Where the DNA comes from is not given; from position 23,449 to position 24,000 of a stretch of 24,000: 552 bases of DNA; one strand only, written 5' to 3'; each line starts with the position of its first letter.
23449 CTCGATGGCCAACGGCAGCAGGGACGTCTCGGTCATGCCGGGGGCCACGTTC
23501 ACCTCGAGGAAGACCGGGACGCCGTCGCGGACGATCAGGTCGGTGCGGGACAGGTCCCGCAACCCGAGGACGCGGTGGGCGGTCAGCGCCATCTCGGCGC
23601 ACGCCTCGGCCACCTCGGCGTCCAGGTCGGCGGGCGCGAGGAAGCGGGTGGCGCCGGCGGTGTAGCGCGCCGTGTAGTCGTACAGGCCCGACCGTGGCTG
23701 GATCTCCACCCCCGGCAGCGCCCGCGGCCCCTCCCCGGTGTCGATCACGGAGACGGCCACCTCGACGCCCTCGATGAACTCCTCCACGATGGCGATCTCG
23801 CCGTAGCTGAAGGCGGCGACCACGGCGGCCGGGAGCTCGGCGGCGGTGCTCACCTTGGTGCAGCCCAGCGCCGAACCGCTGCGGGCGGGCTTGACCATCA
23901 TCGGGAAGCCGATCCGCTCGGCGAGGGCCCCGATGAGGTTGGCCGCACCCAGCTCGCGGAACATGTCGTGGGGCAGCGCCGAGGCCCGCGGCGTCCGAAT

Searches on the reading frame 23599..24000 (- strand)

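Call 63: search_protein_families(library=pfam, proteins=[window:23599-24000:-], max_evalue=0.001)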
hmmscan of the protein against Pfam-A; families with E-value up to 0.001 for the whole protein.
window:23599-24000:- (134 aa): 5 families
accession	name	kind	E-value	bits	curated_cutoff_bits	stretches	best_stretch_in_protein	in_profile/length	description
PF07478.18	Dala_Dala_lig_C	-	1.8e-26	93.3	24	1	22-132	27-136/204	D-ala D-ala ligase C-terminus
PF02222.28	ATP-grasp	-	1.5e-05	25.2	27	1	12-109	11-111/179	ATP-grasp domain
PF13535.11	ATP-grasp_4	-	0.00016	21.7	27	0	31-93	2-78/160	ATP-grasp domain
PF02786.22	CPSase_L_D2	-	0.0005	20.1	19.8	1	25-78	32-91/211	Carbamoyl-phosphate synthase L chain, ATP binding domain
PF02655.19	ATP-grasp_3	-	0.00052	20.6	23.2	1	31-95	31-88/160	ATP-grasp domain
